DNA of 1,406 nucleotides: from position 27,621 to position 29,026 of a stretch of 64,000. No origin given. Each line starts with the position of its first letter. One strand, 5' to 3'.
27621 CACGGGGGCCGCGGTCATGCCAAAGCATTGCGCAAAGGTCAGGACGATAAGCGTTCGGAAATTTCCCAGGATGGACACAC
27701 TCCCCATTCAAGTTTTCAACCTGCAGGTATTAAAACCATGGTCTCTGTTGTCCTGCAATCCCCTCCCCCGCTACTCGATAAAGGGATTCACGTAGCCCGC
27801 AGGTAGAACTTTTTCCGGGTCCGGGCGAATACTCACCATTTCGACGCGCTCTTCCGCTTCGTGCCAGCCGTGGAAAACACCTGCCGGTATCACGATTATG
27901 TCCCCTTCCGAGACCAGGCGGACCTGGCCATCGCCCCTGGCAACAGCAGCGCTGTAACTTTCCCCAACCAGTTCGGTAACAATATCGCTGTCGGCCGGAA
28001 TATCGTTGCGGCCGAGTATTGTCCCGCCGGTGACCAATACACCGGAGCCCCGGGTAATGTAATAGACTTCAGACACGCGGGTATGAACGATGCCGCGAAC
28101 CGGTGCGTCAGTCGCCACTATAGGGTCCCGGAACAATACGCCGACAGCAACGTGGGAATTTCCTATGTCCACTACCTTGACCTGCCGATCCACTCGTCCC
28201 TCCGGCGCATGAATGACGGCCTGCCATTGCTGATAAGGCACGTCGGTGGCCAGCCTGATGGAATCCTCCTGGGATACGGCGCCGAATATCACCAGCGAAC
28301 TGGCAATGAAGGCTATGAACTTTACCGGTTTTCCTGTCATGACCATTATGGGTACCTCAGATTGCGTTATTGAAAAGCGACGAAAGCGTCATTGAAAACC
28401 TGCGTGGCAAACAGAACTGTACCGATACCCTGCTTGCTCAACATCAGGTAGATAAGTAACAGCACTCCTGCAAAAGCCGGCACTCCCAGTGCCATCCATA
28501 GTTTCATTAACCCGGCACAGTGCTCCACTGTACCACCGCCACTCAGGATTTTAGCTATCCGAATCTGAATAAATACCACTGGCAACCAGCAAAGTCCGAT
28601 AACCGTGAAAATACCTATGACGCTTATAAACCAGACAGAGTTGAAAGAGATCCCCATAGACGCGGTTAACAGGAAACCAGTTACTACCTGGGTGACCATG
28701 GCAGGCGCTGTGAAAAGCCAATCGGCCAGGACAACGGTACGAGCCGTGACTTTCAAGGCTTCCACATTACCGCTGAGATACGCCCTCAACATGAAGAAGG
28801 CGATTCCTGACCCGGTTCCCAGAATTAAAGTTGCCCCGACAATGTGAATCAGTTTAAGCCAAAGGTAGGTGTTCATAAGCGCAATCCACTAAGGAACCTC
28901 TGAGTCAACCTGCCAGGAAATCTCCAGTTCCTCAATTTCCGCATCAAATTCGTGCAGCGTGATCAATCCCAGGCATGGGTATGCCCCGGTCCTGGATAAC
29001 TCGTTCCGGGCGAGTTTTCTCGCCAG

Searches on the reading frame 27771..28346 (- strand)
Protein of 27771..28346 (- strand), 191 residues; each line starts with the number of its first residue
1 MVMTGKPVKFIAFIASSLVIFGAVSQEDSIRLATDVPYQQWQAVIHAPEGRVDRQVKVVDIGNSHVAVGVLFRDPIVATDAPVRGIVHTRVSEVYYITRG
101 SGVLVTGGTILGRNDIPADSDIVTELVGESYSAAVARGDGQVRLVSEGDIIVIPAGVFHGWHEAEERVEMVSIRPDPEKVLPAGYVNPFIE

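Call 29: search_protein_families(library=pfam, proteins=[window:27771-28346:-], max_evalue=0.001)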
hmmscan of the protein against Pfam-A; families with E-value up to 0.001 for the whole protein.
window:27771-28346:- (191 aa): 2 families
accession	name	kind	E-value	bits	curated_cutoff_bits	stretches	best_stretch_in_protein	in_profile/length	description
PF07883.17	Cupin_2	-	5.5e-06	26.4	27.2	1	138-173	33-69/70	Cupin domain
PF00190.28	Cupin_1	-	0.00027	21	22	1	87-174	50-114/151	Cupin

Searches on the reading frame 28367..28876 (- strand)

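Call 29: search_protein_families(library=pfam, proteins=[window:28367-28876:-], max_evalue=0.001)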
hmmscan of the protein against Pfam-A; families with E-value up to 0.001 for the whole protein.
window:28367-28876:- (169 aa): 1 family
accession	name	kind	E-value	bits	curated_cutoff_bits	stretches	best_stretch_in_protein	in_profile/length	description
PF10027.14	DUF2269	-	5.3e-38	130.9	28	1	6-148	2-149/150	Predicted integral membrane protein (DUF2269)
